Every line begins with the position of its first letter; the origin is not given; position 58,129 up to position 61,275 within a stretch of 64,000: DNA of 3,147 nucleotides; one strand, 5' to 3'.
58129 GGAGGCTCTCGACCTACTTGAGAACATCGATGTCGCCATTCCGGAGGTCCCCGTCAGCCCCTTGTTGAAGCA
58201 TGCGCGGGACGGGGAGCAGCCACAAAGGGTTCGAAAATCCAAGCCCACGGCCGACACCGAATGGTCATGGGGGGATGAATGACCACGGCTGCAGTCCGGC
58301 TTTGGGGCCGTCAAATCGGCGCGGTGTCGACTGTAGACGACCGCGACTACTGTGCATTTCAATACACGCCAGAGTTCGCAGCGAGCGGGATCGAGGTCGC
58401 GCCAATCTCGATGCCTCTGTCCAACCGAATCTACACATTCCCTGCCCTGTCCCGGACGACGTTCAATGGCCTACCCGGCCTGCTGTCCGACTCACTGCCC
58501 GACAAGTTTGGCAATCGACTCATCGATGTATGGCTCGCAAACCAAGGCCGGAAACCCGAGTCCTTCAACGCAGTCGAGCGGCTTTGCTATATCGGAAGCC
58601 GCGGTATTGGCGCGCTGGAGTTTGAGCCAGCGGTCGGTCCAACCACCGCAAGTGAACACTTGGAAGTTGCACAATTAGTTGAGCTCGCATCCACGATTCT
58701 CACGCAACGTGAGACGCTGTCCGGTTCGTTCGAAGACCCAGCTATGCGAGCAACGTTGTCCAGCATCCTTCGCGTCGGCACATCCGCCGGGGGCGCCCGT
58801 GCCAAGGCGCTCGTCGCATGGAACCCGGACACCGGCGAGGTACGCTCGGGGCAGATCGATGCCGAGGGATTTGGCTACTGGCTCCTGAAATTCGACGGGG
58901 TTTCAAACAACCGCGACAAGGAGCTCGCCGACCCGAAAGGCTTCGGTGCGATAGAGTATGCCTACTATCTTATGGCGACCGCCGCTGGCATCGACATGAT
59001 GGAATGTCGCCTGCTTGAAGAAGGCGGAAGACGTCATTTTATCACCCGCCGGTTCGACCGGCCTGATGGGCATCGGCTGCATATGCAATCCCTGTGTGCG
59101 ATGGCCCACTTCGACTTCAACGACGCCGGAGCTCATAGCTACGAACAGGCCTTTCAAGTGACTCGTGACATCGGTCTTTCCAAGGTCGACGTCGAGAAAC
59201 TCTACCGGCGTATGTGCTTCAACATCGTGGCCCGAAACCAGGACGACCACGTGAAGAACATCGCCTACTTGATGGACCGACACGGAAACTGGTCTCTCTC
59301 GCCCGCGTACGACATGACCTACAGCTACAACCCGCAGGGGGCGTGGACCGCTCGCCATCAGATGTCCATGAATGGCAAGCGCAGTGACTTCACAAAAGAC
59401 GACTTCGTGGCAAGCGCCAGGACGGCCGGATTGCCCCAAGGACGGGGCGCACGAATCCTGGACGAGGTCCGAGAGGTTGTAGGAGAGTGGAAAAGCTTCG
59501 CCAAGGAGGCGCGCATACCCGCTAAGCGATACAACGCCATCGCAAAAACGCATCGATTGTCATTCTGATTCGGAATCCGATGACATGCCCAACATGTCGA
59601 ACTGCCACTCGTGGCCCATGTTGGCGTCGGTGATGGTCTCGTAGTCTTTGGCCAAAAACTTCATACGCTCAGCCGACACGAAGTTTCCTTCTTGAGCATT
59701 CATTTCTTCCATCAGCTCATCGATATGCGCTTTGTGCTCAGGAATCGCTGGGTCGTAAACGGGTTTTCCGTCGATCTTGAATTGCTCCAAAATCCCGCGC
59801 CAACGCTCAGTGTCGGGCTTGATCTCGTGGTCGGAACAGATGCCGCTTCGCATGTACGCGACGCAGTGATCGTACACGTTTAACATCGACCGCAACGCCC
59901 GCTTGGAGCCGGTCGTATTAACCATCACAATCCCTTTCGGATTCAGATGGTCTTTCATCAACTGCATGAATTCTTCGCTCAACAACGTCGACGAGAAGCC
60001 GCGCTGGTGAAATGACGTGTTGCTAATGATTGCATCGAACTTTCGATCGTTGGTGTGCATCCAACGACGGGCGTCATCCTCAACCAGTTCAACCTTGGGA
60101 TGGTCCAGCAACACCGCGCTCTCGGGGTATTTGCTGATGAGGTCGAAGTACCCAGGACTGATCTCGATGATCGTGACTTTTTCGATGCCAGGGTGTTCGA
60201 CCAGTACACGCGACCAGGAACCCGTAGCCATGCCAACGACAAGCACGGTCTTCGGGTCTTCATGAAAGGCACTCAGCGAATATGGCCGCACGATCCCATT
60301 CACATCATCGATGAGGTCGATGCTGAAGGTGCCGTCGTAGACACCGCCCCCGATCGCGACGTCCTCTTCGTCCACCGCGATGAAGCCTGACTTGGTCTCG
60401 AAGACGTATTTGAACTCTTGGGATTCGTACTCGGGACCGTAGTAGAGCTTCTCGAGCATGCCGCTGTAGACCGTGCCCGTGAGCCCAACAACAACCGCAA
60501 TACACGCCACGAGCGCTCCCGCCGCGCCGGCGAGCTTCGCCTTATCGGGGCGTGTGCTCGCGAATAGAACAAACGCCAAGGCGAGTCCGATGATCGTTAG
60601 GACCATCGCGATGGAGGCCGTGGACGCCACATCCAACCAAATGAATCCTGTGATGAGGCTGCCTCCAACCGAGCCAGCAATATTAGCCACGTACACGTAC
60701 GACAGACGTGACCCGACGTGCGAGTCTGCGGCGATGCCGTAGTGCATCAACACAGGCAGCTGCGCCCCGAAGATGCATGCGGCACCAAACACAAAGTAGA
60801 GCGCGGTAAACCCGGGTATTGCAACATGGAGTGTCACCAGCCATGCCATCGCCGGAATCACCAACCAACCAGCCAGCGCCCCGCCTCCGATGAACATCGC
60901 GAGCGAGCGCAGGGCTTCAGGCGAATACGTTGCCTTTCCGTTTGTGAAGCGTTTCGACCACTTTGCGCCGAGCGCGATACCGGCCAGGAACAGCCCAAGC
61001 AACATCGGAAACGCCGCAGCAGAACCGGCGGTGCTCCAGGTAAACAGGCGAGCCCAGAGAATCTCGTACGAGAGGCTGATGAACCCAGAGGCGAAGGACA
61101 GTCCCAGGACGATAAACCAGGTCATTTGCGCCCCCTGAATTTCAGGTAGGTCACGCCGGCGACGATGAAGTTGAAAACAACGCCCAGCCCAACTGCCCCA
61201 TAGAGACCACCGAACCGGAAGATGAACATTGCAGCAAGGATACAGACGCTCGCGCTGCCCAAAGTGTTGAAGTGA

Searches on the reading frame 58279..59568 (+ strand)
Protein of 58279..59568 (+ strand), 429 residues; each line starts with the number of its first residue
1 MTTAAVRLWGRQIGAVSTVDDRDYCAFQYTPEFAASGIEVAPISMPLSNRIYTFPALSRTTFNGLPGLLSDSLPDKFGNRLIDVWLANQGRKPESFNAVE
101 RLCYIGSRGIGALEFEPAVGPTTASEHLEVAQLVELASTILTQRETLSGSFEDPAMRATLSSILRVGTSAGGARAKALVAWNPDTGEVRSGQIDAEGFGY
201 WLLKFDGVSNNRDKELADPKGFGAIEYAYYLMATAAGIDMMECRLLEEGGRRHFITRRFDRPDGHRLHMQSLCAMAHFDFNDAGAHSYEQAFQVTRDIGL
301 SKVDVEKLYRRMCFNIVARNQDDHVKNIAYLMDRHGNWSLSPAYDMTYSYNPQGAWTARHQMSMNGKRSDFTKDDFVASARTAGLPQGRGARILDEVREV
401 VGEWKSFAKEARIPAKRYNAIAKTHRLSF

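Call 7: search_protein_families(library=pfam, proteins=[window:58279-59568:+])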
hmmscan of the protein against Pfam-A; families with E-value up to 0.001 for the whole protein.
window:58279-59568:+ (429 aa): 2 families
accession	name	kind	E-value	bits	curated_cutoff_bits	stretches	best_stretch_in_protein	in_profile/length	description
PF07804.18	HipA_C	-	2.3e-53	181.4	30.5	1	168-404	1-213/213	HipA-like C-terminal domain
PF13657.11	Couple_hipA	-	2e-19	70.4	22.5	1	5-115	2-98/99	HipA N-terminal domain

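Call 11: find_encoding_contigs(protein=window:58279-59565:+, flank=6000, max_places=10)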
Protein window:58279-59565:+ (429 aa): no gene with exactly this product is on record in the collection.

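Call 19: find_homologous_proteins(query=window:58279-59565:+, max_evalue=1e-30)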
Query window:58279-59565:+ (429 aa): 8000 proteins with E <= 1e-30 among 8000 candidates; the best 120 are listed.
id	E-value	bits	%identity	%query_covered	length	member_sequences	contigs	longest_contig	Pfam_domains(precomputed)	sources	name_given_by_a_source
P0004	1.4e-292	988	100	100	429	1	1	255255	PF07804.19,PF13657.12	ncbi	-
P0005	3.8e-187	640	68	99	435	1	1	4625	PF07804.19,PF13657.12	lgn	-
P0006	6.2e-187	640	67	99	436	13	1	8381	PF07804.19,PF13657.12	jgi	jgi:serine/threonine-protein kinase HipA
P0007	9.2e-187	639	65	100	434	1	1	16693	PF07804.19,PF13657.12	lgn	-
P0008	1.1e-186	639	66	99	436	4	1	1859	PF07804.19,PF13657.12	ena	-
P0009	1.5e-186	638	65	100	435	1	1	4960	PF07804.19,PF13657.12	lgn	-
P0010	5.4e-186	637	67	96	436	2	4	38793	PF07804.19,PF13657.12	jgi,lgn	jgi:serine/threonine-protein kinase HipA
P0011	1.5e-185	635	65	100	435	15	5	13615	PF07804.19,PF13657.12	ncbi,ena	-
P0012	2.1e-185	635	65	100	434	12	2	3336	PF07804.19,PF13657.12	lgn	-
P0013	3.0e-185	634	67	98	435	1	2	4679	PF07804.19,PF13657.12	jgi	jgi:serine/threonine-protein kinase HipA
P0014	3.4e-185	634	66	100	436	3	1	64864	PF07804.19,PF13657.12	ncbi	ncbi:MAG TPA: type II toxin-antitoxin system HipA family toxin [Gammaproteobacteria bacterium]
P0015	3.5e-185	634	66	100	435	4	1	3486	PF07804.19,PF13657.12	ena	-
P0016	3.8e-185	634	67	96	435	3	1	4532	PF07804.19,PF13657.12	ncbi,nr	ncbi:MAG: HipA domain-containing protein [Proteobacteria bacterium]|nr:HipA domain-containing protei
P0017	4.2e-185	634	66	100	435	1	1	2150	PF07804.19,PF13657.12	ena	-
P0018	4.4e-185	634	66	99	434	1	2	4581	PF07804.19,PF13657.12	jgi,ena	-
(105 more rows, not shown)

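Call 20: find_related_loci(query=window:58279-59565:+, collection=genome_contigs, flank=2500)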
Query window:58279-59565:+ (429 aa) in genome_contigs; peptide patterns used: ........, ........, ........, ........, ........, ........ (x = any residue, [..] = any of these).
600 stretches matched a pattern (row limit reached: there are more); 599 encode a relative of the query (tblastn E <= 1e-3); the best 80 are kept; 80 distinct loci.
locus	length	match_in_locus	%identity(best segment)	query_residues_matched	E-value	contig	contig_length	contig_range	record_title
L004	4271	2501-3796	64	1-429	0e+0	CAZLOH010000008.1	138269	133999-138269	MAG TPA_asm: uncultured Bifidobacterium sp. isolate SRP263991_co5_614 genome assembly, contig: NODE_261_length_138269_co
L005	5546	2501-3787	65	2-427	0e+0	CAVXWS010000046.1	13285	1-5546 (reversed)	MAG: uncultured Gammaproteobacteria bacterium isolate MFD03551.bin.2.131 genome assembly, contig: contig_50122, whole ge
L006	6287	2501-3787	64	2-427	0e+0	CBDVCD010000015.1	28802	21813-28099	MAG TPA_asm: uncultured Gammaproteobacteria bacterium isolate SRR22302365_binner13_Refined_117 genome assembly, contig:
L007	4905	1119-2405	63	2-427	0e+0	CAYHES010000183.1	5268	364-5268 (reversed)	MAG TPA_asm: uncultured Acidiferrobacterales bacterium isolate ERP119705_co11_338 genome assembly, contig: NODE_12579_le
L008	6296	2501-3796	65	1-429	0e+0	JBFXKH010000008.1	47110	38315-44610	MAG: Lysobacterales bacterium isolate CA_2019_TPIn_70 NODE_2397_length_47110_cov_6.187600_TPIn, whole genome shotgun seq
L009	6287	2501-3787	64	2-427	0e+0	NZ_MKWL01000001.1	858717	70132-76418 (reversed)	MAG: Thiobacillus sp. 0-1251 scnpilot_expt_500_bf_sub50_scaffold_0, whole genome shotgun sequence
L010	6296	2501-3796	63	1-429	0e+0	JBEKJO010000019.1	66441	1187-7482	MAG: Verrucomicrobiota bacterium isolate SPRUCE 325 SPRUCE_325_19, whole genome shotgun sequence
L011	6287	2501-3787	65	2-427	0e+0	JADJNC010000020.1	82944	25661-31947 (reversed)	MAG: Candidatus Propionivibrio dominans isolate EsbW_18-Q3-R4-48_MAXAC.044 tig00020181-10-829700, whole genome shotgun s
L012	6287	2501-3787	64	2-427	0e+0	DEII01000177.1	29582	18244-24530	MAG TPA_asm: Methylococcaceae bacterium UBA2778 UBA2778_contig_61764, whole genome shotgun sequence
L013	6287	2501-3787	64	4-429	0e+0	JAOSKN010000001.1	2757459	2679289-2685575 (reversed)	MAG: Planctomycetota bacterium isolate FR_30 FR-Planctomycetota-2_s1, whole genome shotgun sequence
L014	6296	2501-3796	62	1-429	0e+0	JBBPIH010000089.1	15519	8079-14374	MAG: Acidobacteriota bacterium isolate BPF2-12-14_bin_2 NODE_135_length_15519_cov_26.458808, whole genome shotgun sequen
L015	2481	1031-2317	64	4-429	0e+0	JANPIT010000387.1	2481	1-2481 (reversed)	MAG: Opitutaceae bacterium isolate VAR_61_metabat_518 VAR_61_k141_1281851, whole genome shotgun sequence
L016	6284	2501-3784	65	2-426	0e+0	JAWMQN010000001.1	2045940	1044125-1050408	Halieaceae bacterium GM1-29 NODE_1_length_2045940_cov_34.255617, whole genome shotgun sequence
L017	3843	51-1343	64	2-429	0e+0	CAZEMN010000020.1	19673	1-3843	MAG TPA_asm: uncultured Zetaproteobacteria bacterium isolate SRP216583_co2_133 genome assembly, contig: NODE_1957_length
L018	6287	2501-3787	64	4-429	0e+0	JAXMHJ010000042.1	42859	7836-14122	MAG: Kiritimatiellia bacterium isolate STL-VER1 C1.80.fa-42, whole genome shotgun sequence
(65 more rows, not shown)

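Call 28: search_solved_structures(query=window:58279-59565:+, max_evalue=0.001)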
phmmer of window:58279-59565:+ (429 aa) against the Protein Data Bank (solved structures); distinct sequences matched with E-value up to 0.001: 3.
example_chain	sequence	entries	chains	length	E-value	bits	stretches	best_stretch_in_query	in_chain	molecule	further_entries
8ezr_B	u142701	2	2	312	6.9e-11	44.8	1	252-407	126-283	HipT(Lp)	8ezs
7vkb_A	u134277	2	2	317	7.2e-11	44.7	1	252-407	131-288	HipA_C domain-containing protein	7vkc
7wcf_A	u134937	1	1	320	2.7e-10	42.9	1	252-407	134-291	HipA_C domain-containing protein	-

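Call 30: search_protein_families(library=ncbifam, proteins=[window:58279-59565:+], max_evalue=0.01)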
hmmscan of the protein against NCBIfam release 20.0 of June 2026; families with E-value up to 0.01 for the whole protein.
window:58279-59565:+ (429 aa): 1 family
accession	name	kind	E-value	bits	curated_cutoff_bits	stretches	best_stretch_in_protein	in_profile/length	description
NF007297.0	PRK09775.1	equivalog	1.3e-12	47.2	401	1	235-383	258-407/446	type II toxin-antitoxin system HipA family toxin YjjJ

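Call 65: search_dna_similar(query=window:58279-59565:+, collection=plasmids, mode=protein, max_evalue=1e-50, max_rows=15)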
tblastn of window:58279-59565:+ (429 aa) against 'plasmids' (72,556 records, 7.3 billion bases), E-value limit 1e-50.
Records with a match: 85; places in all: 136; records where one place covers at least 80% of the query: 85.
Best place of each record, by identity: 60-80% 1; <60% 84.
By first word of the organism name: Bacteroides 16; Parabacteroides 11; Pseudomonas 7; Hymenobacter 6; Roseibium 3; Vibrio 3; Polymorphobacter 3; Persicobacter 3; Sulfitobacter 2; Acinetobacter 2; and 25 more.
By predicted mobility (MOB-suite, as given by PLSDB): non-mobilizable 67; mobilizable 10; conjugative 8.
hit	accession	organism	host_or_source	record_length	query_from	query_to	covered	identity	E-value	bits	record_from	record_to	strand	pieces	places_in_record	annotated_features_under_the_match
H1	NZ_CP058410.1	Trichlorobacter lovleyi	whole genome,river sediment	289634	2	429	100%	61.1%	2e-170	536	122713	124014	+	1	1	type II toxin-antitoxin system HipA family toxin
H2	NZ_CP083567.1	Sulfitobacter sp. W027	-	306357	1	429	100%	59.6%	7e-167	526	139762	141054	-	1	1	type II toxin-antitoxin system HipA family toxin | helix-turn-helix transcriptional regulator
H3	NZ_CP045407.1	Roseovarius sp. THAF9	pure culture,Surface of a polyethylene ...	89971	1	429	100%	59.4%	1e-167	528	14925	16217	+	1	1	type II toxin-antitoxin system HipA family toxin | helix-turn-helix transcriptional regulator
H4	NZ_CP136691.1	Sulfitobacter sp. LC.270.F.C4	Macrocystis pyrifera gametophyte,Whole ...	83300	1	429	100%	59.2%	5e-167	526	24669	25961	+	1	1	type II toxin-antitoxin system HipA family toxin | helix-turn-helix transcriptional regulator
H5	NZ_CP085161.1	Pseudosulfitobacter sp. DSM 107133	cell culture,Seawater from the North ...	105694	1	429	100%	59.2%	5e-167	526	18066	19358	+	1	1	type II toxin-antitoxin system HipA family toxin | helix-turn-helix transcriptional regulator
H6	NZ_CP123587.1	Alisedimentitalea scapharcae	Anadara broughtonii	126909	1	429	100%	59.2%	1e-163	517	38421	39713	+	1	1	type II toxin-antitoxin system HipA family toxin | helix-turn-helix transcriptional regulator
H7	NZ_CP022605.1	Ochrobactrum quorumnocens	cell culture,rhizosphere of potato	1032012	2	426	99%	58.4%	1e-160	508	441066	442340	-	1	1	record has no annotation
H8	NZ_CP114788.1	Roseibium sp. Sym1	Symbiodiniaceae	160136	2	426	99%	57.6%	5e-166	524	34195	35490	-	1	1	type II toxin-antitoxin system HipA family toxin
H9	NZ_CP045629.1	Roseibium aggregatum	-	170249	2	426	99%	57.6%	5e-166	524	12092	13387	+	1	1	type II toxin-antitoxin system HipA family toxin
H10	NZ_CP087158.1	Roseibium aggregatum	cell culture,seawater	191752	2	426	99%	57.6%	5e-166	524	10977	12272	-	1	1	type II toxin-antitoxin system HipA family toxin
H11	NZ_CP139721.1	Nitratireductor rhodophyticola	Bacterial Culture,hydrothermal vent ...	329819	2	426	99%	57.4%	3e-165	521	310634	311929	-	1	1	type II toxin-antitoxin system HipA family toxin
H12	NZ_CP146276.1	Pelagibacterium nitratireducens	whole organism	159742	2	426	99%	56.3%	5e-163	515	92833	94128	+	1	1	type II toxin-antitoxin system HipA family toxin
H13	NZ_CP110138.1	Hymenobacter sp. YIM 151858-1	whole organism,soil sample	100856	3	429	100%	55.5%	1e-151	483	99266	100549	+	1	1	type II toxin-antitoxin system HipA family toxin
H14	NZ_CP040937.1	Hymenobacter sp. DG01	cell culture,water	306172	4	426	99%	55.2%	2e-147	470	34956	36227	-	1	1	type II toxin-antitoxin system HipA family toxin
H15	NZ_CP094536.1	Hymenobacter monticola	Single cell,a pond on the Huanglong ...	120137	1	429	100%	54.1%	5e-149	475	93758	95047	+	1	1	type II toxin-antitoxin system HipA family toxin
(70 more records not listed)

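Call 66: get_annotated_region(hit=H1, flank=1200)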
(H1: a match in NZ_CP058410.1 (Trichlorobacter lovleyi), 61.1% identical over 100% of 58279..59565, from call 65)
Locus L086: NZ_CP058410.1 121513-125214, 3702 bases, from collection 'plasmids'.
description: Trichlorobacter lovleyi strain IAE plasmid pIAE1, complete sequence
organism: Trichlorobacter lovleyi (NCBI taxid 313985)
taxonomy: Bacteria; Thermodesulfobacteriota; Desulfuromonadia; Geobacterales; Geobacteraceae; Trichlorobacter; Trichlorobacter lovleyi
host: -; source: whole genome,river sediment; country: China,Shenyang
typing (MOB-suite, as given by PLSDB): non-mobilizable; mating-pair formation MPF_T
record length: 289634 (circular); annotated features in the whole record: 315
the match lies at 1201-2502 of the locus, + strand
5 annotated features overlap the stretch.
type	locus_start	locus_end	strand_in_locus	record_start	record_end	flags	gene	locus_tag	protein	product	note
CDS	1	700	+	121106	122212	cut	-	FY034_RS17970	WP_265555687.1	RtcB family protein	GO:0006396 - RNA processing [Evidence IEA]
CDS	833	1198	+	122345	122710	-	-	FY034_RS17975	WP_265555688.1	helix-turn-helix transcriptional regulator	-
CDS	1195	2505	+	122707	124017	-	-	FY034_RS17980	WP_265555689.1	type II toxin-antitoxin system HipA family toxin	-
CDS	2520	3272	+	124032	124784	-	-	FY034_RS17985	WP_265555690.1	DNA-directed RNA polymerase subunit alpha C-terminal domain-containing protein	GO:0006351 - DNA-templated transcription [Evidence IEA]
CDS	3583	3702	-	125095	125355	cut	-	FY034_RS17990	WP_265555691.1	hypothetical protein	-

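Call 67: get_annotated_region(hit=H3, flank=1200)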
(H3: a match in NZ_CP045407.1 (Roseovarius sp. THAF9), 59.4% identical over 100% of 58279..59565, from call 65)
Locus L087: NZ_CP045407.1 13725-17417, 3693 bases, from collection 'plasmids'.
description: Roseovarius sp. THAF9 plasmid pTHAF9_c, complete sequence
organism: Roseovarius sp. THAF9 (NCBI taxid 2587847)
taxonomy: Bacteria; Pseudomonadota; Alphaproteobacteria; Rhodobacterales; Roseobacteraceae; Roseovarius; Roseovarius sp. THAF9
host: -; source: pure culture,Surface of a polyethylene microplastic particle present in tank 6 of a marine aquarium ...; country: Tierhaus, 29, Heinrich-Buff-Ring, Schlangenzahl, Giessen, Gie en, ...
typing (MOB-suite, as given by PLSDB): mobilizable; replicon rep_cluster_517; relaxase MOBP
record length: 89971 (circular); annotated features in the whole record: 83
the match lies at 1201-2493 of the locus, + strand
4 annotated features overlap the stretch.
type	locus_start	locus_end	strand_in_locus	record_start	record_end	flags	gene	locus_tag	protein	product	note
CDS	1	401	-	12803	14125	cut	-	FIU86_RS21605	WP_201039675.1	XRE family transcriptional regulator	-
CDS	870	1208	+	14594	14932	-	-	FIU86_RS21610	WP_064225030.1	helix-turn-helix transcriptional regulator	-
CDS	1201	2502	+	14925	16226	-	-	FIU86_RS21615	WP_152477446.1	type II toxin-antitoxin system HipA family toxin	-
CDS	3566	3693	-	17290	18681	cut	-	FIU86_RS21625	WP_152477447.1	NAD-dependent succinate-semialdehyde dehydrogenase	-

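Call 68: get_annotated_region(hit=H9, flank=1200)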
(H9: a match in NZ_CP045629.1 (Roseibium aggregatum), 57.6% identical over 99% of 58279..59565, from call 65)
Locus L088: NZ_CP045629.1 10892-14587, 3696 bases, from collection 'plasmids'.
description: Roseibium aggregatum strain ZYF703 plasmid unnamed2, complete sequence
organism: Roseibium aggregatum (NCBI taxid 187304)
taxonomy: Bacteria; Pseudomonadota; Alphaproteobacteria; Hyphomicrobiales; Stappiaceae; Roseibium; Roseibium aggregatum
host: -; source: -; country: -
typing (MOB-suite, as given by PLSDB): mobilizable; relaxase MOBQ
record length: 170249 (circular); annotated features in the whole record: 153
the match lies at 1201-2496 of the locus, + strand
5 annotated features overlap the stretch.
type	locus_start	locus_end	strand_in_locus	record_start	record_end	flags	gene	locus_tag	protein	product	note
CDS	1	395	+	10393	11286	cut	-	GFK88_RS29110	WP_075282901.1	DMT family transporter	GO:0055085 - transmembrane transport [Evidence IEA]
CDS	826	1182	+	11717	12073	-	-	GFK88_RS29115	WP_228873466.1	helix-turn-helix transcriptional regulator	-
CDS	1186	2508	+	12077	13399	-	-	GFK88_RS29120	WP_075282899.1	type II toxin-antitoxin system HipA family toxin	-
CDS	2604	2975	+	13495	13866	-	-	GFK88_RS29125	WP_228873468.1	hypothetical protein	-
CDS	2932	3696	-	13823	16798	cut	-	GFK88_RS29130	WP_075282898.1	Tn3 family transposase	-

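Call 69: get_annotated_region(hit=H13, flank=1200)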
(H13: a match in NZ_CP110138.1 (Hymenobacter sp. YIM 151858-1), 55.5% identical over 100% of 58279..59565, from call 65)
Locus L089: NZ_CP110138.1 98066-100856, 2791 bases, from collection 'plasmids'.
description: Hymenobacter sp. YIM 151858-1 plasmid unnamed2
organism: Hymenobacter sp. YIM 151858-1 (NCBI taxid 2987688)
taxonomy: Bacteria; Bacteroidota; Cytophagia; Cytophagales; Hymenobacteraceae; Hymenobacter; Hymenobacter sp. YIM 151858-1
host: -; source: whole organism,soil sample; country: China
typing (MOB-suite, as given by PLSDB): mobilizable; relaxase MOBB
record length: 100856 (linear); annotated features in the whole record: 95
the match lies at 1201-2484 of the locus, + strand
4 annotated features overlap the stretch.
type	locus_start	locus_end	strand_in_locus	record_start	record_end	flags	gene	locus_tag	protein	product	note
CDS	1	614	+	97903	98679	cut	-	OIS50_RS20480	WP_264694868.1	DUF6122 family protein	-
CDS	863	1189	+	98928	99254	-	-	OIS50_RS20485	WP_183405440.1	helix-turn-helix transcriptional regulator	-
CDS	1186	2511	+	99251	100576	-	-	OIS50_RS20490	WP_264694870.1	type II toxin-antitoxin system HipA family toxin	-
CDS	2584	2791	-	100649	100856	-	-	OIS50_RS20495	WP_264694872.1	hypothetical protein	-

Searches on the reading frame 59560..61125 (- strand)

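Call 7: search_protein_families(library=pfam, proteins=[window:59560-61125:-])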
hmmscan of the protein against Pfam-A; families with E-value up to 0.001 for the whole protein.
window:59560-61125:- (521 aa): 6 families
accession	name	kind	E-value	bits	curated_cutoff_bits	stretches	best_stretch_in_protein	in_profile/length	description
PF01564.23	Spermine_synth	-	4.2e-16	59.5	22.9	1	287-416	15-144/186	Spermine/spermidine synthase domain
PF13649.12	Methyltransf_25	-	4.9e-08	34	27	1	294-398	1-97/97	Methyltransferase domain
PF13489.12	Methyltransf_23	-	8.5e-05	22.8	27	1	284-416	16-130/164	Methyltransferase domain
PF05175.20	MTS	-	0.00026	21.1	23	1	342-413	82-152/170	Methyltransferase small domain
PF01728.25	FtsJ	-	0.00064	20.1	24.1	0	290-415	21-149/181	FtsJ-like methyltransferase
PF08241.18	Methyltransf_11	-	0.00099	20.1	21.2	0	296-400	2-93/95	Methyltransferase domain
